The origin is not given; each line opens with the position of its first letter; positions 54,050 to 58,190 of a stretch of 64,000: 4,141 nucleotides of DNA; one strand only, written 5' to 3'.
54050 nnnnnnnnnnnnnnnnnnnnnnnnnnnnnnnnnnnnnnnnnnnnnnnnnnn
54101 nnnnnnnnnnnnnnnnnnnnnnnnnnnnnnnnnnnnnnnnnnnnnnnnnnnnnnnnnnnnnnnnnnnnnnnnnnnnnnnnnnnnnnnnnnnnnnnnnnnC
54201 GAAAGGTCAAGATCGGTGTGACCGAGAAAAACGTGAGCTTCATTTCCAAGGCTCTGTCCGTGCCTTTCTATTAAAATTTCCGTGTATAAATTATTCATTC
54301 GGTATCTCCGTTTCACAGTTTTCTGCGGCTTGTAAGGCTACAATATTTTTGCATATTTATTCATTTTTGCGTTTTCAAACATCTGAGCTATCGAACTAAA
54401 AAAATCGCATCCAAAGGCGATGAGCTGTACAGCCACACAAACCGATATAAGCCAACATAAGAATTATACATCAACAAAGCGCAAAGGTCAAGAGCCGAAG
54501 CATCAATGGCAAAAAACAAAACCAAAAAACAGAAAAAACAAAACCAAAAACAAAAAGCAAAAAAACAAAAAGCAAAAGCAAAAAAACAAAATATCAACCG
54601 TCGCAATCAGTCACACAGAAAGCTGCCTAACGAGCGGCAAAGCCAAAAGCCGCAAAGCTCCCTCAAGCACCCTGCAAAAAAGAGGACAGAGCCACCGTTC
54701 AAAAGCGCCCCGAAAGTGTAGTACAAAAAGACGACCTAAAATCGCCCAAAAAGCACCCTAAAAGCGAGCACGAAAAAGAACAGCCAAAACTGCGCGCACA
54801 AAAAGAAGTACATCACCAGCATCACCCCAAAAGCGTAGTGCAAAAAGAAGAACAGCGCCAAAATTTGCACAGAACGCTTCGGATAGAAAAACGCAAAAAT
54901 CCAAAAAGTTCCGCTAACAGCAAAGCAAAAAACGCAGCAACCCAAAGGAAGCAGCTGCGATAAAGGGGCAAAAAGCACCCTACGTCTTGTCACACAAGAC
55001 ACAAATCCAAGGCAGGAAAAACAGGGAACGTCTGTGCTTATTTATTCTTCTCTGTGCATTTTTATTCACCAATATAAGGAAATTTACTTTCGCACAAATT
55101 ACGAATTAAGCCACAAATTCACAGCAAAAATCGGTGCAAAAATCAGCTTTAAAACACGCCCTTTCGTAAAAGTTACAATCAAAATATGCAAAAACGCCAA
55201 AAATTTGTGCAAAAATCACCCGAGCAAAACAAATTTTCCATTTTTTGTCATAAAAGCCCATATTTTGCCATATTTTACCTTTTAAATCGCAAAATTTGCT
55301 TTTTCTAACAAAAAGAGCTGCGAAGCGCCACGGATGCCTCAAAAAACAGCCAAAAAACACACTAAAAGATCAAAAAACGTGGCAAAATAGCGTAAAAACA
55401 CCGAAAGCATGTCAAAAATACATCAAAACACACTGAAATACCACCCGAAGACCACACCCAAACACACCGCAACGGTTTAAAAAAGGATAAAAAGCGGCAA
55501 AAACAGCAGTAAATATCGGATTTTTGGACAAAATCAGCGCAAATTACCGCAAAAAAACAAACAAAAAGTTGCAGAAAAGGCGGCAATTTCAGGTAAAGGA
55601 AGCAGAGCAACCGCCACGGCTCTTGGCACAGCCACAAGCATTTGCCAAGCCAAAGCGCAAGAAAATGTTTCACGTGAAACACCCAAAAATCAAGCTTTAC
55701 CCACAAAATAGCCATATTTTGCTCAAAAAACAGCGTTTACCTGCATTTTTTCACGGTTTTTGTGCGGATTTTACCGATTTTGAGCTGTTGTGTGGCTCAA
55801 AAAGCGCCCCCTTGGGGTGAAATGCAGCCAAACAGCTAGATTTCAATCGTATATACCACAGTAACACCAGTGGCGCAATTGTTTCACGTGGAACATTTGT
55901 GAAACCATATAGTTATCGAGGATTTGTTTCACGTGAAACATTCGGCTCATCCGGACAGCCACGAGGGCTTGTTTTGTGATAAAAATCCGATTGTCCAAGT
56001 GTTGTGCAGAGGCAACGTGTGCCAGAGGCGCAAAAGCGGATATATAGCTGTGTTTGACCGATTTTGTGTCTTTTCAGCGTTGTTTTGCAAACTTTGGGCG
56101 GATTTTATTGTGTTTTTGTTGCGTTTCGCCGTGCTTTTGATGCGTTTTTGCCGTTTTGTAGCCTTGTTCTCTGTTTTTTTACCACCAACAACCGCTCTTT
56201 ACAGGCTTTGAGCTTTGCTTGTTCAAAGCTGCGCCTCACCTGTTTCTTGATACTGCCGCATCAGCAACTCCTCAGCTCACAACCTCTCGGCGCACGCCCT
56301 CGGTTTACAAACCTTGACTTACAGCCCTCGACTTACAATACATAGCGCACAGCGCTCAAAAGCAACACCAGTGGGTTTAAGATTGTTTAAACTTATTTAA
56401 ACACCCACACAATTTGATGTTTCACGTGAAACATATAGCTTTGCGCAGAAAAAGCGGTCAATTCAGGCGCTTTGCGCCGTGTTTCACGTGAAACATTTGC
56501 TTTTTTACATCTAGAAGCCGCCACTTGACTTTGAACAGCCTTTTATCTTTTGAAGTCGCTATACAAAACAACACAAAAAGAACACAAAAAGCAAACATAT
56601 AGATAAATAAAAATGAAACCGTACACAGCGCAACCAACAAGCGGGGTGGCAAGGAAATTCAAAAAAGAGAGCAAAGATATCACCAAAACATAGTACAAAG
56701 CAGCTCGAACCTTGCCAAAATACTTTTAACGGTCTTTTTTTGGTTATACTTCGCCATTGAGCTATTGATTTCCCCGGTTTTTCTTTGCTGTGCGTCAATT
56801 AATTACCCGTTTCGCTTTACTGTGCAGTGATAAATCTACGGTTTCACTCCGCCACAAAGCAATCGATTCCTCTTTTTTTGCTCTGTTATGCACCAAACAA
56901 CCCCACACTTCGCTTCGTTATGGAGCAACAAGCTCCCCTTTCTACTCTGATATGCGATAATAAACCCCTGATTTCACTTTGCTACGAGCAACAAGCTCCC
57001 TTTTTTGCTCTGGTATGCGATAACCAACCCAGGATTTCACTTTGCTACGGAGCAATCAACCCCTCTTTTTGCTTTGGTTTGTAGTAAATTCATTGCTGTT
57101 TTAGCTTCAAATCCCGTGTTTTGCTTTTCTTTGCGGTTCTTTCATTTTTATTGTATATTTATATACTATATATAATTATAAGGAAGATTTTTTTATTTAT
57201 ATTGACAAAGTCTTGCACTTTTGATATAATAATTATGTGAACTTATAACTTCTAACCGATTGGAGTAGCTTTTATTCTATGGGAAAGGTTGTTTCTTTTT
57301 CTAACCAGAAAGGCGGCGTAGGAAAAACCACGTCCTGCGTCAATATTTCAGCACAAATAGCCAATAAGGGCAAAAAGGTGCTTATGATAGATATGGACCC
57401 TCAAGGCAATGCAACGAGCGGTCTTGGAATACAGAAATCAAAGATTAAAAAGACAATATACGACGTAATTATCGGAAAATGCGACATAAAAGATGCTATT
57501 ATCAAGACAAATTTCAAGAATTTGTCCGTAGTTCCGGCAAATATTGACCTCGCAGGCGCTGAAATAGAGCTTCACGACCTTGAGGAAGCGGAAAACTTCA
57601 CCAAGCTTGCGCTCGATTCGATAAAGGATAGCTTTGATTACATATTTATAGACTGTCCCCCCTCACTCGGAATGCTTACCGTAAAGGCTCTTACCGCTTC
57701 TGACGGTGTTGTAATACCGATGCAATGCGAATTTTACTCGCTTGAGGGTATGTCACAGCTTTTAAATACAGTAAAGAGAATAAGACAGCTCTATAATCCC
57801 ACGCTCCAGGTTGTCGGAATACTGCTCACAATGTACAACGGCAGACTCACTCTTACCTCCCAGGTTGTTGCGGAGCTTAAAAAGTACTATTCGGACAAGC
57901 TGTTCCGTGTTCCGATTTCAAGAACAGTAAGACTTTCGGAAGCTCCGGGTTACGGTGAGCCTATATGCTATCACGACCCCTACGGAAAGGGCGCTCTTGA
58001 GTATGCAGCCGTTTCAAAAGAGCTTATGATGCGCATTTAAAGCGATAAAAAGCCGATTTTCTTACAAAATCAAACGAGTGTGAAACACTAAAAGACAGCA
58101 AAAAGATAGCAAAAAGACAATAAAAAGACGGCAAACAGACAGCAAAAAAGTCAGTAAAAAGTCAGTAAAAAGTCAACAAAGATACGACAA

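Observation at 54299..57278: A 2.98 kb gene desert with polarity-flipping composition where rsmG/noc-type genes would be expected upstream of soj-spo0J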

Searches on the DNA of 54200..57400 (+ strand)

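Call 27: search_rna_families(source=window, start=54200, end=57400, threshold=evalue, max_evalue=1)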
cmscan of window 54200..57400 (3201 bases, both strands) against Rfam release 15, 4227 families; matches with E-value up to 1: 2.
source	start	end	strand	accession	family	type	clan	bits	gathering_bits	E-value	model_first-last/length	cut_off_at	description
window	54356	54432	+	RF02059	STnc50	Gene; sRNA;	-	23.1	55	0.98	1-84/84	no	Salmonella enterica sRNA STnc40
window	54298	54360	-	RF00372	sroH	Gene; sRNA;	-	15.7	80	0.97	1-161/161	no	sroH RNA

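Call 61: search_dna_similar(query=window:54300-57278:+, collection=plasmids, mode=distant, max_rows=8)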
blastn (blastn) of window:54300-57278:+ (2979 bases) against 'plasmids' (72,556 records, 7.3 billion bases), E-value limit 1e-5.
No match.

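Call 62: search_dna_similar(query=window:54300-57278:+, collection=phages, mode=distant, max_rows=8)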
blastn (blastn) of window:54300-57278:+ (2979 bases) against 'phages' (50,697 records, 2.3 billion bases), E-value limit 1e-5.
No match.

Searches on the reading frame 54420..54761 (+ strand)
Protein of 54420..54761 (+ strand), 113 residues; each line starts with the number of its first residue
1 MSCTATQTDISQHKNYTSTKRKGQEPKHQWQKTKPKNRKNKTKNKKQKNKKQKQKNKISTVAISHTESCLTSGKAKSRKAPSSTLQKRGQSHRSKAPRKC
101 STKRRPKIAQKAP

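Call 63: search_protein_families(library=pfam, max_evalue=0.1, proteins=[window:54420-54761:+])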
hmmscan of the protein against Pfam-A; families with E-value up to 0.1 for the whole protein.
window:54420-54761:+ (113 aa): 0 families

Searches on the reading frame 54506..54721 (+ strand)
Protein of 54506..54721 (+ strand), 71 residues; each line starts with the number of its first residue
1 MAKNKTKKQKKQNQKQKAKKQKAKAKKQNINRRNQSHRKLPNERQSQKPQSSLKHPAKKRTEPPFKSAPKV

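Call 63: search_protein_families(library=pfam, max_evalue=0.1, proteins=[window:54506-54721:+])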
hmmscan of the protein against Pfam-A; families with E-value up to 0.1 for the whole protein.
window:54506-54721:+ (71 aa): 1 family
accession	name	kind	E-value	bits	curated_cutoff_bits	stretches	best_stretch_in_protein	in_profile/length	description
PF22499.1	DUF6990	-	0.079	13.4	27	1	4-49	87-132/180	Family of unknown function (DUF6990)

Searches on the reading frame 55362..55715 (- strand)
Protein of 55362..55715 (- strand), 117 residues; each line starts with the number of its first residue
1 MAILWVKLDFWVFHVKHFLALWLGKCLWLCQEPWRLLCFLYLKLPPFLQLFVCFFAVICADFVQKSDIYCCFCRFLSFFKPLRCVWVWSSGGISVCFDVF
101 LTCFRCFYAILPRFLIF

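Call 63: search_protein_families(library=pfam, max_evalue=0.1, proteins=[window:55362-55715:-])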
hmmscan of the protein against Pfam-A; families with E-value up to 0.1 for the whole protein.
window:55362-55715:- (117 aa): 0 families

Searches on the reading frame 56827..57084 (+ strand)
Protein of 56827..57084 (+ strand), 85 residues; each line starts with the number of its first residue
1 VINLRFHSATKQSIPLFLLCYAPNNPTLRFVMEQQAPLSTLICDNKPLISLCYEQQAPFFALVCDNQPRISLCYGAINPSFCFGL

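Call 63: search_protein_families(library=pfam, max_evalue=0.1, proteins=[window:56827-57084:+])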
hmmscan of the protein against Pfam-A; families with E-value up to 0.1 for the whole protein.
window:56827-57084:+ (85 aa): 1 family
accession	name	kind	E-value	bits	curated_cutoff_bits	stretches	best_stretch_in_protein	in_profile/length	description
PF21861.2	RepB_C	-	0.027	14.9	27.3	0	28-45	27-45/58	Replication protein RepB, C-terminal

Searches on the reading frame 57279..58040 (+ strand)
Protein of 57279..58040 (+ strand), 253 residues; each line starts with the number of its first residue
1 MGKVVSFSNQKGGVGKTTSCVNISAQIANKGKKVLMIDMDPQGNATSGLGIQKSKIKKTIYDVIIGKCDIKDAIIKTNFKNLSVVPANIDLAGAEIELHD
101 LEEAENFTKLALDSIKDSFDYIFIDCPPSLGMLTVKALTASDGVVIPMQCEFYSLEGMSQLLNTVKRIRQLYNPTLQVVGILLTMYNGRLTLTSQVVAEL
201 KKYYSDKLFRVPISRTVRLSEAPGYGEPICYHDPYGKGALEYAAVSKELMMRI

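Call 10: search_protein_families(library=pfam, proteins=[window:57279-58040:+])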
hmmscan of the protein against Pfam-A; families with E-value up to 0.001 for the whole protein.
window:57279-58040:+ (253 aa): 8 families
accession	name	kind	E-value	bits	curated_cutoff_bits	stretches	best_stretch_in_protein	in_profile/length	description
PF13614.12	AAA_31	-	1.9e-70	236.8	27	1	3-178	2-177/177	AAA domain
PF01656.29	CbiA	-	1.3e-26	93.4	25.4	1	6-229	2-125/125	CobQ/CobB/MinD/ParA nucleotide binding domain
PF09140.17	MipZ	-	9.8e-12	45.2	20.7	1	4-42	2-40/262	ATPase MipZ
PF00142.24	Fer4_NifH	-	1.6e-09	38.1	25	1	11-221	8-218/271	4Fe-4S iron sulfur cluster binding proteins, NifH/frxC family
PF10609.15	ParA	-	1.9e-09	37.8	27.1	1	4-149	5-144/246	NUBPL iron-transfer P-loop NTPase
PF02374.21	ArsA_ATPase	-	9.9e-08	32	24.3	1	10-129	8-135/305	Anion-transporting ATPase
PF06564.18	CBP_BcsQ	-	4.8e-06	26.7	21.3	1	5-145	4-142/234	Cellulose biosynthesis protein BcsQ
PF07015.17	VirC1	-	6.2e-05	22.9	24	1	3-40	2-39/231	VirC1 protein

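Call 12: find_encoding_contigs(protein=window:57279-58040:+, flank=10000, max_places=10)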
Protein window:57279-58040:+ (253 aa): no gene with exactly this product is on record in the collection.

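Call 13: find_related_loci(query=window:57279-58037:+, collection=genome_contigs, flank=10000)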
Query window:57279-58037:+ (253 aa) in genome_contigs; peptide patterns used: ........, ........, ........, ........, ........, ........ (x = any residue, [..] = any of these).
600 stretches matched a pattern (row limit reached: there are more); 565 encode a relative of the query (tblastn E <= 1e-3); the best 80 are kept; 80 distinct loci.
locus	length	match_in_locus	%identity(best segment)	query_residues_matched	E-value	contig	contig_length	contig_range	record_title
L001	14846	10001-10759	98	1-253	3e-168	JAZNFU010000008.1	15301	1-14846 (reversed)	MAG: Eubacteriales bacterium isolate T1900044711_TS20190177.MAGScoT_cleanbin_000049 SGB_1834_k141_1773344, whole genome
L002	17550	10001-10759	89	1-253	5e-154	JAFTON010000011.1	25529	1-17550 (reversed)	MAG: Clostridia bacterium isolate RGIG4006 Roe_deer_Cecum-5__c5617, whole genome shotgun sequence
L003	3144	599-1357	89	1-253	2e-161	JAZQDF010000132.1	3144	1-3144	MAG: Eubacteriales bacterium isolate T1900044636_TS20190102.MAGScoT_cleanbin_000097 SGB_1162_k141_1973695, whole genome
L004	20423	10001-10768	88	1-253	2e-153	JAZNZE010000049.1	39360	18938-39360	MAG: Eubacteriales bacterium isolate T1900044770_TS20190236.MAGScoT_cleanbin_000011 SGB_2445_k141_340305, whole genome s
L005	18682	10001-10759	89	1-253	5e-153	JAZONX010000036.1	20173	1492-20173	MAG: Eubacteriales bacterium isolate T1900045635_YK20190329.MAGScoT_cleanbin_000021 SGB_8087_k141_1972142, whole genome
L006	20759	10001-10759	88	1-253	4e-153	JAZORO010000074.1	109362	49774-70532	MAG: Eubacteriales bacterium isolate T1900045556_YK20190250.MAGScoT_cleanbin_000015 SGB_7897_k141_4090497, whole genome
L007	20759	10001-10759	88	1-253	8e-153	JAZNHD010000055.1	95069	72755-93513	MAG: Eubacteriales bacterium isolate T1900044696_TS20190162.MAGScoT_cleanbin_000041 SGB_1779_k141_2731058, whole genome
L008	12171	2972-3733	87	1-253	3e-152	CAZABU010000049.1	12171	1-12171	MAG TPA_asm: uncultured Ruminococcus sp. isolate SRP315200_co1_951 genome assembly, contig: NODE_11249_length_12171_cov_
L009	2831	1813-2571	88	1-253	2e-160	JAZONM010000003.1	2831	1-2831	MAG: Clostridia bacterium isolate T1900045639_YK20190333.MAGScoT_cleanbin_000015 SGB_8118_k141_690332, whole genome shot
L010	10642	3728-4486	86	1-253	6e-152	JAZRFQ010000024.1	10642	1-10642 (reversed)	MAG: Eubacteriales bacterium isolate T1900045494_YK20190188.MAGScoT_cleanbin_000049 SGB_7413_k141_2326521, whole genome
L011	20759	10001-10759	88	1-252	4e-152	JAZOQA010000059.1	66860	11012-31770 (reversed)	MAG: Eubacteriales bacterium isolate T1900045570_YK20190264.MAGScoT_cleanbin_000004 SGB_7971_k141_1997712, whole genome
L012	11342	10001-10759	87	1-253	1e-151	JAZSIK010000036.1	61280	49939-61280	MAG: Eubacteriales bacterium isolate T1900044572_TS20190038.MAGScoT_cleanbin_000021 SGB_439_k141_146823, whole genome sh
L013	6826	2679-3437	85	1-253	2e-151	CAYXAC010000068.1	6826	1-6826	MAG TPA_asm: uncultured Ruminococcus sp. isolate SRP315200_co1_924 genome assembly, contig: NODE_26920_length_6826_cov_6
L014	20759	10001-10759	90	1-253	8e-151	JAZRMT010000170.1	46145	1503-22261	MAG: Eubacteriales bacterium isolate T1900045419_YK20190109.MAGScoT_cleanbin_000039 SGB_7039_k141_2182141, whole genome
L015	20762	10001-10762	87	1-253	2e-150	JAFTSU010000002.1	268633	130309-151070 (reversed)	MAG: Clostridia bacterium isolate RGIG4117 Roe_deer_Cecum.Co__c49044, whole genome shotgun sequence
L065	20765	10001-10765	59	1-253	1e-103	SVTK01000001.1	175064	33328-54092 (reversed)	MAG: Oscillospiraceae bacterium isolate SIG693 NODE_1475_length_175064_cov_3.353093, whole genome shotgun sequence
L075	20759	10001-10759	61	1-253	1e-101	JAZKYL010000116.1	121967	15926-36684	MAG: Eubacteriales bacterium isolate T1900045102_TC20190096.MAGScoT_cleanbin_000011 SGB_4764_k141_1302966, whole genome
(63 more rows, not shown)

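Call 56: search_protein_families(library=pfam, proteins=[L065:5474-7840:+, L065:7853-8587:+, L065:9046-9843:+, L075:5341-6687:+, L075:6687-8570:+, L075:8581-9306:+])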
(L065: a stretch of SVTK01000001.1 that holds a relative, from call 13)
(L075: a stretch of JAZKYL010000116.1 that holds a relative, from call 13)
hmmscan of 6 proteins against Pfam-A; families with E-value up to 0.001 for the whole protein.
L065:5474-7840:+ (788 aa): 6 families
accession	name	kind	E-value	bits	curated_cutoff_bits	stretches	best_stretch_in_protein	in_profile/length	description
PF04230.19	PS_pyruv_trans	-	1.3e-37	130.7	25.3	1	423-714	1-280/280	Polysaccharide pyruvyl transferase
PF13439.12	Glyco_transf_4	-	3.9e-31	108.8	28.5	1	42-194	1-170/170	Glycosyltransferase Family 4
PF13579.12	Glyco_trans_4_4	-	2.1e-18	67.6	29.7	1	43-183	1-152/158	Glycosyl transferase 4-like domain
PF13692.12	Glyco_trans_1_4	-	2.5e-10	41.2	27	1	219-323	2-108/142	Glycosyl transferases group 1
PF13477.12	Glyco_trans_4_2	-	5.1e-10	40.1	23.4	1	45-142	9-107/139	Glycosyl transferase 4-like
PF00534.26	Glycos_transf_1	-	2.4e-07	30.9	26.4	1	211-327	8-128/172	Glycosyl transferases group 1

L065:7853-8587:+ (244 aa): 3 families
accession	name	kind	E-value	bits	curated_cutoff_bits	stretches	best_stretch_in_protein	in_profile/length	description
PF02527.21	GidB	-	4.5e-42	143.9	27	1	32-200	7-172/184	rRNA small subunit methyltransferase G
PF13847.12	Methyltransf_31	-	2.4e-06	27.7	27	1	72-162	3-93/145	Methyltransferase domain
PF08242.18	Methyltransf_12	-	0.00058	21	30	0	78-152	2-74/98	Methyltransferase domain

L065:9046-9843:+ (265 aa): 7 families
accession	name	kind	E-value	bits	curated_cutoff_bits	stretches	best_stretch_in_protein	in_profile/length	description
PF17762.8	HTH_ParB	-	8e-25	87.4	22.6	1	117-212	4-100/102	ParB HTH domain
PF02195.25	ParB_N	-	4.6e-05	23.8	26.3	1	51-95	29-73/95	ParB N-terminal domain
PF01381.28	HTH_3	-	0.00012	22.5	23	1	127-151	3-27/55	Helix-turn-helix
PF02954.25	HTH_8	-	0.0003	20.9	22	1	122-155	7-40/42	Bacterial regulatory protein, Fis family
PF12802.13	MarR_2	-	0.00035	21.1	27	0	119-157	5-44/61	MarR family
PF08281.18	Sigma70_r4_2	-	0.00041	20.4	25.7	0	131-155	24-48/54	Sigma-70, region 4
PF13412.12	HTH_24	-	0.00067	19.6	21.9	0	125-155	9-39/48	Winged helix-turn-helix DNA-binding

L075:5341-6687:+ (448 aa): 4 families
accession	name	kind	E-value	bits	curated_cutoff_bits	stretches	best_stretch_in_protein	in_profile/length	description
PF00670.27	AdoHcyase_NAD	-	2.5e-53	181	27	1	218-377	1-160/162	S-adenosyl-L-homocysteine hydrolase, NAD binding domain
PF05221.23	AdoHcyase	-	9.4e-51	173.1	25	2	38-171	3-141/299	S-adenosyl-L-homocysteine hydrolase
PF02826.25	2-Hacid_dh_C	-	2.7e-07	30.6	25.1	1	237-327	33-127/178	D-isomer specific 2-hydroxyacid dehydrogenase, NAD binding domain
PF07991.19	KARI_N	-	8.6e-06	25.9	20.6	1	238-333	2-101/165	Acetohydroxy acid isomeroreductase, NADPH-binding domain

L075:6687-8570:+ (627 aa): 6 families
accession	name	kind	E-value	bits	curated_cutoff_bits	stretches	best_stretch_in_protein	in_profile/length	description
PF01134.28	GIDA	-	3.4e-153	510.8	22.1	1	7-405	2-390/391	Glucose inhibited division protein A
PF13932.14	SAM_GIDA_C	-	7.3e-24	83.8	27.1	1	566-621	2-57/57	tRNA modifying enzyme MnmG/GidA C-terminal helical bundle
PF21680.2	GIDA_C_1st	-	1.6e-21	77.2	24.7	1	467-560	1-95/96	tRNA modifying enzyme MnmG/GidA C-terminal helical domain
PF12831.13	FAD_oxidored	-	1e-06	28.8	27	1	7-161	2-143/416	FAD dependent oxidoreductase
PF07992.20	Pyr_redox_2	-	7.3e-05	22.8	26.1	1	6-56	2-51/291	Pyridine nucleotide-disulphide oxidoreductase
PF01262.27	AlaDh_PNT_C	-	7.8e-05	22.6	23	0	5-40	29-64/214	Alanine dehydrogenase/PNT, C-terminal domain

L075:8581-9306:+ (241 aa): 4 families
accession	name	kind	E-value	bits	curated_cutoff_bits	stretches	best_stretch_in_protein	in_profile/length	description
PF02527.21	GidB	-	1.8e-46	158.3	27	1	30-203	4-176/184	rRNA small subunit methyltransferase G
PF13847.12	Methyltransf_31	-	2.4e-06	27.7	27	1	73-173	3-109/145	Methyltransferase domain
PF05175.20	MTS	-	6.4e-06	26.3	23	1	52-126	6-83/170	Methyltransferase small domain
PF03848.20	TehB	-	0.00016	21.6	20.4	1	71-151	28-104/193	Tellurite resistance protein TehB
